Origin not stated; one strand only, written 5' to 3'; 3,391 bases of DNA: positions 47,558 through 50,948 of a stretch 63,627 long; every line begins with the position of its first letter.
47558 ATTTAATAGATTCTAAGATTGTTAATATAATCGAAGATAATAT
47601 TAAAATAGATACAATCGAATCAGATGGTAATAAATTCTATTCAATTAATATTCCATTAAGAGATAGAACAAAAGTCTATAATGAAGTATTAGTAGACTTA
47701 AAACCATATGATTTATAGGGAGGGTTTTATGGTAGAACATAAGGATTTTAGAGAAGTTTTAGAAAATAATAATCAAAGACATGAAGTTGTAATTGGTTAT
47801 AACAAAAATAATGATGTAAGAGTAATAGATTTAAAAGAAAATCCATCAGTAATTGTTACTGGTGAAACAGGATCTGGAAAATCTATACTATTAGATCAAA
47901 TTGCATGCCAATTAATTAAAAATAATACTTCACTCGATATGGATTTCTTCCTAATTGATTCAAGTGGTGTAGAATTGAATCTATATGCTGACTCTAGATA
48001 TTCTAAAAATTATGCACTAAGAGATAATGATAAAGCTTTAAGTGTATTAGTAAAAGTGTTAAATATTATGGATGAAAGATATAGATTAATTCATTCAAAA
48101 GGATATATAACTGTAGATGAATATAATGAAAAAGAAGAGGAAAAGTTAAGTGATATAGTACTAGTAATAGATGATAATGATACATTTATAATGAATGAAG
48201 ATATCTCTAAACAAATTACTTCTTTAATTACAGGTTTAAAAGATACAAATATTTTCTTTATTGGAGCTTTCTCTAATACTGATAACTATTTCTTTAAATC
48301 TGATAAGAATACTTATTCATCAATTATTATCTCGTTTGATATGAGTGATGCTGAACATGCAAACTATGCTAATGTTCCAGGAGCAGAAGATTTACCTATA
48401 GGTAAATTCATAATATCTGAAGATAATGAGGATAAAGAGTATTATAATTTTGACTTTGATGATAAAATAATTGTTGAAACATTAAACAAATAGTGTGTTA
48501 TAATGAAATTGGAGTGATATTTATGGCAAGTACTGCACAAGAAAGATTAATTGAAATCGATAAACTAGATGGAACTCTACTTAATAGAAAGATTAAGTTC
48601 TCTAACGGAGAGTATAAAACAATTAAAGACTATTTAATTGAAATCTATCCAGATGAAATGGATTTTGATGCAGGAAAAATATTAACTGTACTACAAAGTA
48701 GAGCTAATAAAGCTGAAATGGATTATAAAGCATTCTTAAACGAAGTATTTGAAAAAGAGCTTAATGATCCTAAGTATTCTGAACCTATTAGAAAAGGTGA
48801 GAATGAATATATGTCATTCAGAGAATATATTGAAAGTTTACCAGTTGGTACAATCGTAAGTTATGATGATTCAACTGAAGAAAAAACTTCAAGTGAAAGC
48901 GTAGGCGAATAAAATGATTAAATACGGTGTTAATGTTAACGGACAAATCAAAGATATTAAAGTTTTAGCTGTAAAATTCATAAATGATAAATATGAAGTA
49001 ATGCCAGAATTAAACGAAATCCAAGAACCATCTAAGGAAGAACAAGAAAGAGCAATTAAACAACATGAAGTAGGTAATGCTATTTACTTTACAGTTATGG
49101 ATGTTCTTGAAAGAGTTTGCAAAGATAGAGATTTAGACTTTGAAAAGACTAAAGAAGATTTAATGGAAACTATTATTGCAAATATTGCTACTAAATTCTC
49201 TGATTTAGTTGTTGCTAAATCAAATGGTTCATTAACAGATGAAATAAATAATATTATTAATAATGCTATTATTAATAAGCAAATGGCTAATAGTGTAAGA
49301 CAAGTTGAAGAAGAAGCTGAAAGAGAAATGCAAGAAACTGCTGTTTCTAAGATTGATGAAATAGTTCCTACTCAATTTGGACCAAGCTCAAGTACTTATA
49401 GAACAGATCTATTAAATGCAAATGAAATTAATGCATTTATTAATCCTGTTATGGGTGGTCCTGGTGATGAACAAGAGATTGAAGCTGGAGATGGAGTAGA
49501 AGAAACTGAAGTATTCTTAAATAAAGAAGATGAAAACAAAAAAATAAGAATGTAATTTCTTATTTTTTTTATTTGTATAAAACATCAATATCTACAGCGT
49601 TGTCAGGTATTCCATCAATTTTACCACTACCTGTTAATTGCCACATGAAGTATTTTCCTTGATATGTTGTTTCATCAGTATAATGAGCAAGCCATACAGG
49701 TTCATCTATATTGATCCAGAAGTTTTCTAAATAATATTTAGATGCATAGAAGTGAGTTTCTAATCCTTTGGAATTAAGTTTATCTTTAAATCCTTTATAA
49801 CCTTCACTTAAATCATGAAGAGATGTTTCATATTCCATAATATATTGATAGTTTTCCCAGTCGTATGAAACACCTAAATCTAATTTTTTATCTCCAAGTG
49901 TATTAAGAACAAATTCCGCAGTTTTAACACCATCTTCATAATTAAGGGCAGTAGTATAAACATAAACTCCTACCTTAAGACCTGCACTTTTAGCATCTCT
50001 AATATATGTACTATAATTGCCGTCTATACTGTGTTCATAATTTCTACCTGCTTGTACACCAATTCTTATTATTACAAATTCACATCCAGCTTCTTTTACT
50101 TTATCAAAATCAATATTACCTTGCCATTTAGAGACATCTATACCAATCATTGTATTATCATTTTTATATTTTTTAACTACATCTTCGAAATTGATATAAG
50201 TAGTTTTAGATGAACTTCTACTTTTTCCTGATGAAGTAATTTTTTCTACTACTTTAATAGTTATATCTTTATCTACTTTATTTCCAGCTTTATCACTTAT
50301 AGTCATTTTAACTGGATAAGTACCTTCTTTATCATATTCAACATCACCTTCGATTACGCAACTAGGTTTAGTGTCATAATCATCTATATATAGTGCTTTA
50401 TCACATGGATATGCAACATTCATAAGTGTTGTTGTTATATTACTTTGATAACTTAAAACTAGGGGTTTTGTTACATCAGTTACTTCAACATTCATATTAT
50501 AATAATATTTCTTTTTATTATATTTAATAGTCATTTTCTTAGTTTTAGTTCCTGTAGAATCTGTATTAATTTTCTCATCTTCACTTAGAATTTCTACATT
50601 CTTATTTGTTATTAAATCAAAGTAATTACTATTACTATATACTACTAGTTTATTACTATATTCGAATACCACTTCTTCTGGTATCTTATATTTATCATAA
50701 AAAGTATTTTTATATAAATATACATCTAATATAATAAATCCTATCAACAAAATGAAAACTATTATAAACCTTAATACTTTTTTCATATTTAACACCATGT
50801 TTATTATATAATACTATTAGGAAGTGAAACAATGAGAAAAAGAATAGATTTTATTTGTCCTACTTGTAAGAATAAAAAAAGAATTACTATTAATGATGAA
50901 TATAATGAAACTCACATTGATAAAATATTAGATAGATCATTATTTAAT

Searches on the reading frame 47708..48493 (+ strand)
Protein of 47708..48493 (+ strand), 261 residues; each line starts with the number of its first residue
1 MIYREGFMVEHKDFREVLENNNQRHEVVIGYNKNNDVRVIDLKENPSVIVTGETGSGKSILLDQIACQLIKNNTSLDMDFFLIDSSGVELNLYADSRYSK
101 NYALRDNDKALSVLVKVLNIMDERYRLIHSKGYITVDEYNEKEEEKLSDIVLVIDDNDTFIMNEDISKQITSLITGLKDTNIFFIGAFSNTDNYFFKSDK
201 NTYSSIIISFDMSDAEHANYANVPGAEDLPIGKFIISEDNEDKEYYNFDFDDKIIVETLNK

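Call 82: search_protein_families(library=pfam, proteins=[window:47708-48493:+], max_evalue=0.001)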
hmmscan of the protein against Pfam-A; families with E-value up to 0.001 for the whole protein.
window:47708-48493:+ (261 aa): 6 families
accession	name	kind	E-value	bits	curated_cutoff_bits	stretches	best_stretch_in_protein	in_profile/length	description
PF01580.24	FtsK_SpoIIIE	-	1.5e-18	67.5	24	1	19-154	12-153/221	FtsK/SpoIIIE family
PF25199.1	nSTAND_NTPase5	-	1e-06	29.1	34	1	43-73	39-69/145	Novel STAND NTPase 5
PF20720.3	nSTAND3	-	0.00012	22.3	27.2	1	42-74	14-46/155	Novel STAND NTPase 3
PF13555.12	AAA_29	-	0.00013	22.1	27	1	38-70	15-47/61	P-loop containing region of AAA domain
PF01637.24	ATPase_2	-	0.0005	20.4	33.2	1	41-171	16-136/225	ATPase domain predominantly from Archaea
PF00437.27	T2SSE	-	0.00053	19.2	24.9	1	43-73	140-170/370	Type II/IV secretion system protein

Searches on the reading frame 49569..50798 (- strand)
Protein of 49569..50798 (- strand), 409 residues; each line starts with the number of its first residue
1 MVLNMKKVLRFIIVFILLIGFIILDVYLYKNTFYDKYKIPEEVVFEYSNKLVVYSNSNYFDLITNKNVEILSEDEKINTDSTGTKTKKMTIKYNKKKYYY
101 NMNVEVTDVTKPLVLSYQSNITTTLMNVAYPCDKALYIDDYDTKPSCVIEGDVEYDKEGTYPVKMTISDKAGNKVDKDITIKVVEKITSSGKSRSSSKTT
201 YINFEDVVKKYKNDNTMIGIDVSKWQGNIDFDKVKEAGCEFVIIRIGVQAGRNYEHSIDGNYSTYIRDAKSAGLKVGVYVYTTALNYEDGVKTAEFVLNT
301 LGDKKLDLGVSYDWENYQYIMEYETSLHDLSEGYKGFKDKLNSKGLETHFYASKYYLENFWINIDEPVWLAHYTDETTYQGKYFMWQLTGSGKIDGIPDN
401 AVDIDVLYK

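Call 82: search_protein_families(library=pfam, proteins=[window:49569-50798:-], max_evalue=0.001)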
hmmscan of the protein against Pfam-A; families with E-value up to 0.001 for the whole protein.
window:49569-50798:- (409 aa): 2 families
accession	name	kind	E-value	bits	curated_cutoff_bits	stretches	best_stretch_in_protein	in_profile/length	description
PF01183.26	Glyco_hydro_25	-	1.1e-23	84.9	27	1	220-397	1-180/180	Glycosyl hydrolases family 25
PF16403.11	Bact_surface_Ig-like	-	0.00031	21.2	27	0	139-183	27-71/71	Bacterial surface protein, Ig-like domain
